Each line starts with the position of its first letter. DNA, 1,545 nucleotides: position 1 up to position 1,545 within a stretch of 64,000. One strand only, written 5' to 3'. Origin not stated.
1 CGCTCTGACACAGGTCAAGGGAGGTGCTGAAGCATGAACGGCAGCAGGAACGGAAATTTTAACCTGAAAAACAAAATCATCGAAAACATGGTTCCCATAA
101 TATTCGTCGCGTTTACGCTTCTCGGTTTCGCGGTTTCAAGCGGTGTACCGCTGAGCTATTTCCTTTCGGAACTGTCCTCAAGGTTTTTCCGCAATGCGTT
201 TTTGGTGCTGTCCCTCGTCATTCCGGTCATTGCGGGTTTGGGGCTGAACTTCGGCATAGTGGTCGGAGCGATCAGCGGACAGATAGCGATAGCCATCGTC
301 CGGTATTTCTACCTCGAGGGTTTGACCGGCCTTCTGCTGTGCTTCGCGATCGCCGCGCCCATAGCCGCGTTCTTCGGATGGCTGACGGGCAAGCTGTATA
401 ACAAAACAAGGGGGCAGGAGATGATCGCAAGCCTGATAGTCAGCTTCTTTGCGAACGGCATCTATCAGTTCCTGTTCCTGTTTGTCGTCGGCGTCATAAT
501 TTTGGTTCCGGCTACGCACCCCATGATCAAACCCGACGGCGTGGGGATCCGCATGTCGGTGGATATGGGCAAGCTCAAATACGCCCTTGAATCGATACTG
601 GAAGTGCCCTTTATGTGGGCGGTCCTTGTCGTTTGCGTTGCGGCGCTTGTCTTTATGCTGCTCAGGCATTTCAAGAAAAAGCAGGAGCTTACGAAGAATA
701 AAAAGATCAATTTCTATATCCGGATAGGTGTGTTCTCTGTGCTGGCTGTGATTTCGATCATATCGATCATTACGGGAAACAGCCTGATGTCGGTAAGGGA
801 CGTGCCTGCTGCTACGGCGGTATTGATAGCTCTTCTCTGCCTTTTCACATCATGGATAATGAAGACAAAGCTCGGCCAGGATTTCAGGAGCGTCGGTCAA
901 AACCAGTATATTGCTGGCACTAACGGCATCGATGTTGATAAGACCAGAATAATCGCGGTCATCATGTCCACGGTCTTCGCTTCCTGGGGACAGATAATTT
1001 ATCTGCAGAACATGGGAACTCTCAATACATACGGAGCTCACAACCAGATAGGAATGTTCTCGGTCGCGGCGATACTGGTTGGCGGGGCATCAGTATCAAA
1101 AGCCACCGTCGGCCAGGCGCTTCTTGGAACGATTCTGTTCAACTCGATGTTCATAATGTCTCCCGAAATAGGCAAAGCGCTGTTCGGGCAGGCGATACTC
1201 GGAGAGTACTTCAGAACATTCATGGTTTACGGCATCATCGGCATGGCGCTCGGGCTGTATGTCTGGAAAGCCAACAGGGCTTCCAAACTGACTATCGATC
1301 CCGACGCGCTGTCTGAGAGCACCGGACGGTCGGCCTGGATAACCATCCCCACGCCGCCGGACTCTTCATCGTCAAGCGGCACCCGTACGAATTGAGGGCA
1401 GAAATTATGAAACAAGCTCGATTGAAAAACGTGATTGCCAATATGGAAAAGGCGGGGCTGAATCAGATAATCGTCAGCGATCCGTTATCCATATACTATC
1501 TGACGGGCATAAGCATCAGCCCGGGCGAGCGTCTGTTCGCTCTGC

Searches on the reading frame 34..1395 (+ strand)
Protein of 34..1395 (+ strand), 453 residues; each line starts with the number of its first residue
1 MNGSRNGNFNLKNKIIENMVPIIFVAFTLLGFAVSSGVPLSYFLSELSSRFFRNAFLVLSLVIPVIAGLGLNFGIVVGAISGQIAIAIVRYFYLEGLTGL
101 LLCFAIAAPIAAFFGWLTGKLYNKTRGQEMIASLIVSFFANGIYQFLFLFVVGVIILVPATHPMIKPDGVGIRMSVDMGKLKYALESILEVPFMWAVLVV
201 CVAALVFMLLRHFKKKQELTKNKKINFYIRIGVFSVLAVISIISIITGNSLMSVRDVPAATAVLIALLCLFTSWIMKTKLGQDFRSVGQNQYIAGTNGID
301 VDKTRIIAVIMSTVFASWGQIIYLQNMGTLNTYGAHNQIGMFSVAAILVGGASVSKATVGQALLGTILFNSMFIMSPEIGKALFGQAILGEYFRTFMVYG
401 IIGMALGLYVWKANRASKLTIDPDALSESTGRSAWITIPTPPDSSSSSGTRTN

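Call 46: find_encoding_contigs(protein=window:34-1395:+, flank=10000, max_places=3)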
Protein window:34-1395:+ (453 aa): 3 contigs read that carry it; 3 places shown.
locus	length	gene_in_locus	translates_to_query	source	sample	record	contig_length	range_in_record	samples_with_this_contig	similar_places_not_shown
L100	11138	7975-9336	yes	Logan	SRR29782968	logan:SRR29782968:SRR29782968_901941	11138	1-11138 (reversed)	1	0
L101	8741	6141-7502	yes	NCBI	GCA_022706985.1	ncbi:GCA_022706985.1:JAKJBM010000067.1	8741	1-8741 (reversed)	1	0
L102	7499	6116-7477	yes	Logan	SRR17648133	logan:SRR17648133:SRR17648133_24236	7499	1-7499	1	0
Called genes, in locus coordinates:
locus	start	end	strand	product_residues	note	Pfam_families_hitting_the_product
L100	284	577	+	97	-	-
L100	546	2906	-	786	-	PF02901:PFL-like, PF01228:Gly_radical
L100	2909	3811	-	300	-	PF13353:Fer4_12 (faint), PF00037:Fer4 (faint), PF04055:Radical_SAM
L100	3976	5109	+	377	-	PF12683:DUF3798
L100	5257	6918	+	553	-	PF00005:ABC_tran, PF13304:AAA_21 (faint), PF00005:ABC_tran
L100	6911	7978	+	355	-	PF02653:BPD_transp_2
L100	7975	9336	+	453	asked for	PF02653:BPD_transp_2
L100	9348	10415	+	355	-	PF01321:Creatinase_N, PF00557:Peptidase_M24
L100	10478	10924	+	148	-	-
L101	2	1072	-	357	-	?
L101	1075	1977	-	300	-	PF13353:Fer4_12 (faint), PF00037:Fer4 (faint), PF04055:Radical_SAM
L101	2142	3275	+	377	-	PF12683:DUF3798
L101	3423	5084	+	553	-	PF00005:ABC_tran, PF13304:AAA_21 (faint), PF00005:ABC_tran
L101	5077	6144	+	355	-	PF02653:BPD_transp_2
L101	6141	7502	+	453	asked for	PF02653:BPD_transp_2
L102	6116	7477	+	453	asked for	PF02653:BPD_transp_2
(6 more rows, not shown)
